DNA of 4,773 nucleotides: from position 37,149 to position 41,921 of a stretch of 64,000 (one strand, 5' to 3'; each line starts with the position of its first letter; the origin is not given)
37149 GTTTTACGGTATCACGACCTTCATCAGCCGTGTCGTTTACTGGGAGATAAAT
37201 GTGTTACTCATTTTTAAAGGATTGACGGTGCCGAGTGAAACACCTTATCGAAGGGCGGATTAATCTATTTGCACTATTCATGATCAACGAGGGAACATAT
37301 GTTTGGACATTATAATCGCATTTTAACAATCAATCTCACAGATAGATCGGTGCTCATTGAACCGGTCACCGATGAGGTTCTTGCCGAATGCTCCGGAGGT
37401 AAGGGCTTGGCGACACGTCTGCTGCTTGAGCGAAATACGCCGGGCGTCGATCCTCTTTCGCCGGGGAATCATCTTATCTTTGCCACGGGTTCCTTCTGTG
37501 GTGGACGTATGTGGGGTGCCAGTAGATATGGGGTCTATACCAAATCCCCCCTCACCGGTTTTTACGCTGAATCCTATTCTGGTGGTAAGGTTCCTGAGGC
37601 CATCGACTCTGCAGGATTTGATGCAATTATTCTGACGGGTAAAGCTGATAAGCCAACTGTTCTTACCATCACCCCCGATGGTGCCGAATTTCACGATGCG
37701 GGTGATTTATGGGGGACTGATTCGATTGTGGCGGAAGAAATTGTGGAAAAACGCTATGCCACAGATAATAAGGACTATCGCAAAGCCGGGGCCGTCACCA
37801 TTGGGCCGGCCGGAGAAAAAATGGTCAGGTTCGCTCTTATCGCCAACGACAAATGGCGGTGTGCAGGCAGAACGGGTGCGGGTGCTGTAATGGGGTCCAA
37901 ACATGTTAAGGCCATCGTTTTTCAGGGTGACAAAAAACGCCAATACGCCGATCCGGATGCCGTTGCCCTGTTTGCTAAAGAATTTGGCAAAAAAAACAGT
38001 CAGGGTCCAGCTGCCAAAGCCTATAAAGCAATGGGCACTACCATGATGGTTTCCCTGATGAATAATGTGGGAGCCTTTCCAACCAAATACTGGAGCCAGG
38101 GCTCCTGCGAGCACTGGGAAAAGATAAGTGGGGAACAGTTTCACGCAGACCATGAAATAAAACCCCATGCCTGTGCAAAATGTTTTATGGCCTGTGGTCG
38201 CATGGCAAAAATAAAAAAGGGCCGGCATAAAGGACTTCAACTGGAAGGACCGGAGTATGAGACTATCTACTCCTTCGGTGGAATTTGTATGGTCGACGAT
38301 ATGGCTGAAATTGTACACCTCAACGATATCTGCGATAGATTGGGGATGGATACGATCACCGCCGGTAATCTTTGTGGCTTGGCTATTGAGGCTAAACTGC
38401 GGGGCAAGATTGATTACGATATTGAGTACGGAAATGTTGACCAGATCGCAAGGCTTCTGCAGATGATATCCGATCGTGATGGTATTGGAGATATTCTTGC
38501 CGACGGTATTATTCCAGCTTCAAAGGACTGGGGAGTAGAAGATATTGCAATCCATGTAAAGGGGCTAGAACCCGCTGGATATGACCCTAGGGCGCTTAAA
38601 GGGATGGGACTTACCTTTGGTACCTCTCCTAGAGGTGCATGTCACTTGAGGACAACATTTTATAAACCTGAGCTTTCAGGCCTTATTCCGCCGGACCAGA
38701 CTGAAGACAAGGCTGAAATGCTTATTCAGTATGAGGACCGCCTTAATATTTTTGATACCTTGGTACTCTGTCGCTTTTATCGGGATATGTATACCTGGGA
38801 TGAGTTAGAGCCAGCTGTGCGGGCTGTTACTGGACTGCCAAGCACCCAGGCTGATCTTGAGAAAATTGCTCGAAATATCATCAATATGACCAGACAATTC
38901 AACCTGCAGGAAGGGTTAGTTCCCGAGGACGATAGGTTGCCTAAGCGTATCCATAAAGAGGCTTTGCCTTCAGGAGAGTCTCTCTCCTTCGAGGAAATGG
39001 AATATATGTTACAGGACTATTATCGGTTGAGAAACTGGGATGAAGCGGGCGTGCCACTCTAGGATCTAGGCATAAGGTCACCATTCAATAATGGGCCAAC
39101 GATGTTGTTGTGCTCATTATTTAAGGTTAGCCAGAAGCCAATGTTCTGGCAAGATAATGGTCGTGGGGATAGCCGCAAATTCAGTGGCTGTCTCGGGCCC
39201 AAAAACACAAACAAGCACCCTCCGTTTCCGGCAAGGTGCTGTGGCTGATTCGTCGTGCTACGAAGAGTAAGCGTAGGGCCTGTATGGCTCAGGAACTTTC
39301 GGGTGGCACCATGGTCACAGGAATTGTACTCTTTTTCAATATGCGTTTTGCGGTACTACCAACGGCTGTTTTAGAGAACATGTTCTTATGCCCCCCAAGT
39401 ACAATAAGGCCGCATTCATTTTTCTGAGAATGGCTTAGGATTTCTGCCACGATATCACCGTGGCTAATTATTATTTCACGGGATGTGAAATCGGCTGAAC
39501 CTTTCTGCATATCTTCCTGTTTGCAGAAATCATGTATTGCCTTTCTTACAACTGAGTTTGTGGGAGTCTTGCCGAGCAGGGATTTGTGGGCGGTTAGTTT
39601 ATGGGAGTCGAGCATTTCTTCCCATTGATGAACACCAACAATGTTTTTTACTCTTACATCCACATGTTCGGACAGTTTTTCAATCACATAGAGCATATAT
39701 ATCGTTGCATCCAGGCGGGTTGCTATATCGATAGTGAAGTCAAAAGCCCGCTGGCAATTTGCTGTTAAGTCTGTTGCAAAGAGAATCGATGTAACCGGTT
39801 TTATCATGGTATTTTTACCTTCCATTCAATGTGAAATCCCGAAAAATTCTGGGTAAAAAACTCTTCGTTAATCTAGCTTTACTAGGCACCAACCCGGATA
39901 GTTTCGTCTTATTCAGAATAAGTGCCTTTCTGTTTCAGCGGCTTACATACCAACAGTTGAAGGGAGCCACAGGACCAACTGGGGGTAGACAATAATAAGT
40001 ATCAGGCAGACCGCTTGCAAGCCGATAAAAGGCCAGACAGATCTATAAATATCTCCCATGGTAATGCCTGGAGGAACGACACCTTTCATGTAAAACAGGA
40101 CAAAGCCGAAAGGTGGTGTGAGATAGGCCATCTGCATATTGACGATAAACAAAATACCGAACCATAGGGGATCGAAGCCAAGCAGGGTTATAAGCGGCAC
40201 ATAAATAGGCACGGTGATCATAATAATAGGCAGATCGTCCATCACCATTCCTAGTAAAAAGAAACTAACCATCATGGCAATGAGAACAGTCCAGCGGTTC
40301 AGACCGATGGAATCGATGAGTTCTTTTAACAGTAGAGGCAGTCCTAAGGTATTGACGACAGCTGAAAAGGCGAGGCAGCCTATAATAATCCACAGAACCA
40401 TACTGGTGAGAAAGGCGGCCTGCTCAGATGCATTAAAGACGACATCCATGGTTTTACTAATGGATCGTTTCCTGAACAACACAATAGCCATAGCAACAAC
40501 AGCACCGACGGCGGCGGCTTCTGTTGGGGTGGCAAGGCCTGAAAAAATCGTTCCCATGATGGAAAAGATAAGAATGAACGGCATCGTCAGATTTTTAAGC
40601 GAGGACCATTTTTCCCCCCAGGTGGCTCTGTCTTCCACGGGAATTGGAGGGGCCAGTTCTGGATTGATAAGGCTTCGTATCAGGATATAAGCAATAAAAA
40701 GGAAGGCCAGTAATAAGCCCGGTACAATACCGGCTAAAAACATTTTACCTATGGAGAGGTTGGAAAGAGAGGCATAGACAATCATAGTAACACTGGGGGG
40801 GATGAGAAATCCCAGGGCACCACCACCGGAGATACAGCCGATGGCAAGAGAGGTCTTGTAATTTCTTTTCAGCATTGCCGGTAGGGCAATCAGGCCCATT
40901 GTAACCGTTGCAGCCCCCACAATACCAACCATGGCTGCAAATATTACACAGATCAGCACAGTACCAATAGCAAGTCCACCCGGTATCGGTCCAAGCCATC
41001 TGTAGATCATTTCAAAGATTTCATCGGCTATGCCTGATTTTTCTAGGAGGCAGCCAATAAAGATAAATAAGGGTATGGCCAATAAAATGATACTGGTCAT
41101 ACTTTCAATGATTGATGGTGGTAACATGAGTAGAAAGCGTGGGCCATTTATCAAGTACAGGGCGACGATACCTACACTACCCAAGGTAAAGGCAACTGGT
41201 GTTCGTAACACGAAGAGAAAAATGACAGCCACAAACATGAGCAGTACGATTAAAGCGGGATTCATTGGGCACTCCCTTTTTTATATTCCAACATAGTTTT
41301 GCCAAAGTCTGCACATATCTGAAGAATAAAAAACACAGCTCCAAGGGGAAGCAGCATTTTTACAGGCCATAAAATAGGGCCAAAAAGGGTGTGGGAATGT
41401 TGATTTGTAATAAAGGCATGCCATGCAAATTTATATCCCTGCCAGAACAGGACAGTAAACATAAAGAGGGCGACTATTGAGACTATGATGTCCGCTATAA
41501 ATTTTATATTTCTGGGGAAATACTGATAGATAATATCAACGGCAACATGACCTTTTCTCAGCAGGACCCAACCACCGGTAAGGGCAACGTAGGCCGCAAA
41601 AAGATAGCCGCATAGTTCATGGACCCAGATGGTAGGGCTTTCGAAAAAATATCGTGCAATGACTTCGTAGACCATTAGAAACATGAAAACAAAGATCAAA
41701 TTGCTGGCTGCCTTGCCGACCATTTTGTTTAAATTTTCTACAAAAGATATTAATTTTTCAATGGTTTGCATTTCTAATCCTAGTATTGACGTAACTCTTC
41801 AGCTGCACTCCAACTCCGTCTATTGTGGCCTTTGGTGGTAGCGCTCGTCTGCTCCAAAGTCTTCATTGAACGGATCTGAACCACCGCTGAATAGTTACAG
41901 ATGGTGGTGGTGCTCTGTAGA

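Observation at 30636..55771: Candidate anaerobic 5-aminovalerate (or GABA) to glutarate to crotonyl-CoA pathway using a tungsten AOR instead of an NAD-dependent semialdehyde dehydrogenase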

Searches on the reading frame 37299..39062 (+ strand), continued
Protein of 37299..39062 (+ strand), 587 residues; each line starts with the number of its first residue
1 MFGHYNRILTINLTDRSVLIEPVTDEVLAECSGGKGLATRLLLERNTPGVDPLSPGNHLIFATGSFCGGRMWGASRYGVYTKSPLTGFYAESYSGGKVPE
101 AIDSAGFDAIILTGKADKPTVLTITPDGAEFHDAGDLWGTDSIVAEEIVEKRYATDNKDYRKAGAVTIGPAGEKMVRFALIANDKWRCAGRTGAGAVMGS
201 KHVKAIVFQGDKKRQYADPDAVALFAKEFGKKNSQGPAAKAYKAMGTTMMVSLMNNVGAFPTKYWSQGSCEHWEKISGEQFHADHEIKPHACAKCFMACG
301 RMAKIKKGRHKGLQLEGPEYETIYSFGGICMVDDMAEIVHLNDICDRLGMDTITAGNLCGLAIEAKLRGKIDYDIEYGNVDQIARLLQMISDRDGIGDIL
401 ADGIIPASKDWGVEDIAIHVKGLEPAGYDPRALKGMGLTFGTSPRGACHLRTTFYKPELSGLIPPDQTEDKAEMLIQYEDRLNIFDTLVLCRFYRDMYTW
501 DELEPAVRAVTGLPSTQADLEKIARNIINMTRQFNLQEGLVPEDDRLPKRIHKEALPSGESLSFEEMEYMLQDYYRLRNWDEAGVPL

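Call 67: search_solved_structures(query=window:37299-39062:+, max_evalue=1e-100, show_alignments=2)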
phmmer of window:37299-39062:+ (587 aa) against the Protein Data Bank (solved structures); distinct sequences matched with E-value up to 1e-100: 2.
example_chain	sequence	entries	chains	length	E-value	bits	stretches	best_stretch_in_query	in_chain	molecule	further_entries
9mqx_D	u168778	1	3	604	7.3e-112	378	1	1-586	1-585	Aldehyde:ferredoxin oxidoreductase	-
1aor_A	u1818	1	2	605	3.9e-108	365.7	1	1-584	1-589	ALDEHYDE FERREDOXIN OXIDOREDUCTASE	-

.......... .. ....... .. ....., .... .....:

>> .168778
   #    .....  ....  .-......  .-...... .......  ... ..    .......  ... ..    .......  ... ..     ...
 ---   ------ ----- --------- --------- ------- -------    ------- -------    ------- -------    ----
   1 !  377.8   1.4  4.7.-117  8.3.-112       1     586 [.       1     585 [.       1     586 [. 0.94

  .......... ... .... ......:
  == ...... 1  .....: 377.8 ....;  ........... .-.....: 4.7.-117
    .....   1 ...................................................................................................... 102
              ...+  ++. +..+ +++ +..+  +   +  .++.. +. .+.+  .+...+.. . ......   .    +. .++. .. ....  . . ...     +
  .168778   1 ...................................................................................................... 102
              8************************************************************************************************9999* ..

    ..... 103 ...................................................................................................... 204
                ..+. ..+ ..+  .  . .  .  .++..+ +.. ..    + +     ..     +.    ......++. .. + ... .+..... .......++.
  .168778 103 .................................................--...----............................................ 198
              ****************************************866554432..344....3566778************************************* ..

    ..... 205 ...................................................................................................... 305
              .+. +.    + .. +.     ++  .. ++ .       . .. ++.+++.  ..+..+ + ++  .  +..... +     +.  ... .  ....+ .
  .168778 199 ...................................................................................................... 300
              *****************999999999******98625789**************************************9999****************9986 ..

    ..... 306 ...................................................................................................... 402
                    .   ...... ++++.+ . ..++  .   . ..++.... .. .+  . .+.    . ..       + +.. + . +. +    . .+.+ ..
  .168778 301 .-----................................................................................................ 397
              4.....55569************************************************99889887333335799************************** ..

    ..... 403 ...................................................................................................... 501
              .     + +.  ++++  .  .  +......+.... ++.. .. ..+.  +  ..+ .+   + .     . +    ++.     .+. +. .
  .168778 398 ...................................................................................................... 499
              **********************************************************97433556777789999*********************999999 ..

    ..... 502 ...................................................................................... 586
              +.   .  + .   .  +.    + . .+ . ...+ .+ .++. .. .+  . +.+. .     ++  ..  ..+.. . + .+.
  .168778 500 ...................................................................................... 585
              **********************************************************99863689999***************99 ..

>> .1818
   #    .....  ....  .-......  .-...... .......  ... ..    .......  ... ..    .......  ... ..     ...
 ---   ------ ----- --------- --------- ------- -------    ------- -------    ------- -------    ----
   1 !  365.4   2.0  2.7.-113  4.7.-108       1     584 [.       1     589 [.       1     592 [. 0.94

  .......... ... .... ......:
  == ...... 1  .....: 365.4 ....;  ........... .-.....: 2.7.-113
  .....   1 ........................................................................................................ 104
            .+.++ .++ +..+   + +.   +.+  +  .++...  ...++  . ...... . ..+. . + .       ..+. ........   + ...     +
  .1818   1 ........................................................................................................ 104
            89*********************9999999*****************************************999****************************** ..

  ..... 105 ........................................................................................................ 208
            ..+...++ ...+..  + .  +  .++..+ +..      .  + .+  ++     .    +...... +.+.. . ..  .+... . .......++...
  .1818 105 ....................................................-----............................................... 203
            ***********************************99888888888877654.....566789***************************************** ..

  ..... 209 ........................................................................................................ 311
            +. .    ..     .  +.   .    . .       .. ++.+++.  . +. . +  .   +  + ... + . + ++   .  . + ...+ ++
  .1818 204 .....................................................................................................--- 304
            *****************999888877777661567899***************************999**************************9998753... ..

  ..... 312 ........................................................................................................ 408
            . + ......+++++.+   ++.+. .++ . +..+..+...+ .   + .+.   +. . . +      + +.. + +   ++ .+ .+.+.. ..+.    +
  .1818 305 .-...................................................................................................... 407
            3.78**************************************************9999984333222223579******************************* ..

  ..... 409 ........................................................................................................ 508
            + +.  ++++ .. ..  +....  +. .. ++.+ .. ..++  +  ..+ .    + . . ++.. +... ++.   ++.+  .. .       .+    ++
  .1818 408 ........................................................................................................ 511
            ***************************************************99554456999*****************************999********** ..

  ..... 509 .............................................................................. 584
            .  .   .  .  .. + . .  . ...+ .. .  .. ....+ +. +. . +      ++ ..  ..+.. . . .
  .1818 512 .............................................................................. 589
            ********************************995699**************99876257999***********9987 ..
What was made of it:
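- On AOR/WOR family, aldehyde-oxidising type (AOR sensu stricto-like): 1AOR aligns over residues 1-584 (call 67).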

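Call 70: search_protein_families(library=ncbifam, proteins=[L011:14704-16125:+, L011:16176-17906:+, L011:12984-14606:+], max_evalue=1e-10)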
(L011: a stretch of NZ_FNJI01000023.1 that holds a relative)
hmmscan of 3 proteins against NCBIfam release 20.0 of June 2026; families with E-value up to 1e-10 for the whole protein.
L011:14704-16125:+ (473 aa): 69 families (the best 25 are shown)
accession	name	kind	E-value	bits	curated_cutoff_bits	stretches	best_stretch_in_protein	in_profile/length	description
NF008570.0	PRK11522.1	equivalog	1.1e-194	647.4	612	1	29-472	12-457/464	putrescine aminotransferase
TIGR03372.1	putres_am_tran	equivalog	7.7e-145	483.1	658.65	1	32-467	3-440/442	putrescine aminotransferase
NF053554.1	prodigi_MAP_PigE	equivalog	1.7e-92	311.2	850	1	47-420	364-732/837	prodigiosin MAP biosynthesis aminotransferase PigE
TIGR00707.1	argD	subfamily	1.5e-91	307.1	410.05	1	89-469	11-380/381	acetylornithine/succinylornithine family transaminase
NF004426.0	PRK05769.1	equivalog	1.4e-90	304.2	552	1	84-472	33-440/441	acetyl ornithine aminotransferase family protein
NF005993.0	PRK08117.1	subfamily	1.6e-89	300.5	574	1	89-472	27-430/433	aspartate aminotransferase family protein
NF002874.0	PRK03244.1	equivalog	6.3e-88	295.2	457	1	92-471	30-394/399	acetylornithine transaminase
NF002325.0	PRK01278.1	subfamily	1.1e-80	271.2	372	1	87-472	13-389/395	acetylornithine transaminase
NF006228.0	PRK08360.1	equivalog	2.1e-74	250.8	608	1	89-473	25-428/443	aspartate aminotransferase family protein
NF003145.0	PRK04073.1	equivalog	1.1e-72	244.7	656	1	94-469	29-395/396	ornithine--oxo-acid transaminase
TIGR01885.1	Orn_aminotrans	equivalog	2e-72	244.2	378.4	1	93-469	25-401/402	ornithine--oxo-acid transaminase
NF006368.0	PRK08593.1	equivalog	3.3e-71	240.2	570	1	93-473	32-433/448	aspartate aminotransferase family protein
NF003468.0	PRK05093.1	subfamily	3.2e-70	236.9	522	1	87-471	23-401/405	acetylornithine/succinyldiaminopimelate transaminase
NF049939.1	HyAminethphonNHLyPbfA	equivalog_domain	3.4e-70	236.7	525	1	94-470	50-440/442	(R)-1-hydroxy-2-aminoethylphosphonate ammonia-lyase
NF042418.1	LysJ_Th_th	equivalog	4.4e-70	236.5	700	1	92-466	23-382/386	[LysW]-aminoadipate semialdehyde transaminase LysJ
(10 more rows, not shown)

L011:16176-17906:+ (576 aa): 1 family
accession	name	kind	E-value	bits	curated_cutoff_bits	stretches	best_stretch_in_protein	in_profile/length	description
NF007354.0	PRK09849.1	equivalog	3.1e-31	108.7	868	1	2-226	11-226/703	aldehyde ferredoxin oxidoreductase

L011:12984-14606:+ (540 aa): 1 family
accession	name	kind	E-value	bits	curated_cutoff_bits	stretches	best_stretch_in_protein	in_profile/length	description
NF000013.1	tet_NaH_anti_35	exception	2.6e-77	260.5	750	1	168-513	1-355/369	tetracycline efflux Na+/H+ antiporter family transporter Tet(35)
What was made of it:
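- In Desulforhopalus singaporensis a putrescine aminotransferase and a second AOR lie downstream (call 70).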

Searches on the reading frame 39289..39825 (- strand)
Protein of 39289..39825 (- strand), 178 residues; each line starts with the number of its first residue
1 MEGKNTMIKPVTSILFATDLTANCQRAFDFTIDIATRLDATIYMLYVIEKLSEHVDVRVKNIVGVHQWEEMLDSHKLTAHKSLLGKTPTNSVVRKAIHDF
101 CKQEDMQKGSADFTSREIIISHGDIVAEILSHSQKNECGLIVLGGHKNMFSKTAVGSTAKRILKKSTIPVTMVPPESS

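Call 3: search_protein_families(library=pfam, proteins=[window:39289-39825:-])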
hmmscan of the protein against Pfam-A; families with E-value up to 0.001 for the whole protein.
window:39289-39825:- (178 aa): 1 family
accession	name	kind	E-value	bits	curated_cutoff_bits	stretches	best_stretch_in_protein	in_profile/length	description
PF00582.32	Usp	-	1.6e-19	71.3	24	1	13-174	4-141/141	Universal stress protein family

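Call 5: search_protein_families(library=ncbifam, proteins=[window:39289-39825:-], max_evalue=0.00001)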
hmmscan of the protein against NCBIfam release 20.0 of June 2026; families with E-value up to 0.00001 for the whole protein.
window:39289-39825:- (178 aa): 1 family
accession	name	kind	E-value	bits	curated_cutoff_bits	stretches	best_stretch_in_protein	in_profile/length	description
NF007512.0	PRK10116.1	equivalog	7.2e-07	29.4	167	1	93-174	61-138/142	universal stress protein UspC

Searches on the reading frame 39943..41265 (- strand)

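Call 3: search_protein_families(library=pfam, proteins=[window:39943-41265:-])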
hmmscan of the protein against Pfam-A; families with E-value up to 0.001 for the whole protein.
window:39943-41265:- (440 aa): 1 family
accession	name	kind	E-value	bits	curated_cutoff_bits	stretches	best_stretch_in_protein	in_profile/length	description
PF06808.19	DctM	-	1.2e-88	298.2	23.8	1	11-430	1-413/413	Tripartite ATP-independent periplasmic transporter, DctM component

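Call 5: search_protein_families(library=ncbifam, proteins=[window:39943-41265:-], max_evalue=0.00001)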
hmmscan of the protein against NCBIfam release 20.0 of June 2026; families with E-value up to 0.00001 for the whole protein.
window:39943-41265:- (440 aa): 3 families
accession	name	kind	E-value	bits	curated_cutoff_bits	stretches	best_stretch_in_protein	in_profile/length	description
TIGR00786.1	dctM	subfamily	1.3e-98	330.4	268.45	1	23-435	3-405/405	TRAP transporter large permease subunit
NF011634.1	PRK15060.1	equivalog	3.8e-49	167.9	800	1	7-432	3-418/425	2,3-diketo-L-gulonate TRAP transporter large permease YiaN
TIGR02123.1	TRAP_fused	subfamily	1.4e-10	40.5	320.65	1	45-394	152-500/615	TRAP transporter fused permease subunit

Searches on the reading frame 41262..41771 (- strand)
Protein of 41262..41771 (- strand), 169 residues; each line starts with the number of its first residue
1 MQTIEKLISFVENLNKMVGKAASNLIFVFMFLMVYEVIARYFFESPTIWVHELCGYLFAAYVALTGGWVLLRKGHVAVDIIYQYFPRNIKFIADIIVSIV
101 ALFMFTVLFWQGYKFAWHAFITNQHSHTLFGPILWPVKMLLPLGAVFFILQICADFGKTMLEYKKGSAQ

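Call 3: search_protein_families(library=pfam, proteins=[window:41262-41771:-])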
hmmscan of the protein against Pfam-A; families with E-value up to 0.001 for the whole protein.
window:41262-41771:- (169 aa): 1 family
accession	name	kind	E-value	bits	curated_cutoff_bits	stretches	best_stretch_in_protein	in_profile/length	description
PF04290.18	DctQ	-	1.2e-25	90.3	28.3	1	30-156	2-126/132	Tripartite ATP-independent periplasmic transporters, DctQ component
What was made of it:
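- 41262..41771 (-): TRAP small permease, DctQ. Call 3.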

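Call 5: search_protein_families(library=ncbifam, proteins=[window:41262-41771:-], max_evalue=0.00001)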
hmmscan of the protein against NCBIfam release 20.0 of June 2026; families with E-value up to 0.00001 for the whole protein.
window:41262-41771:- (169 aa): 0 families
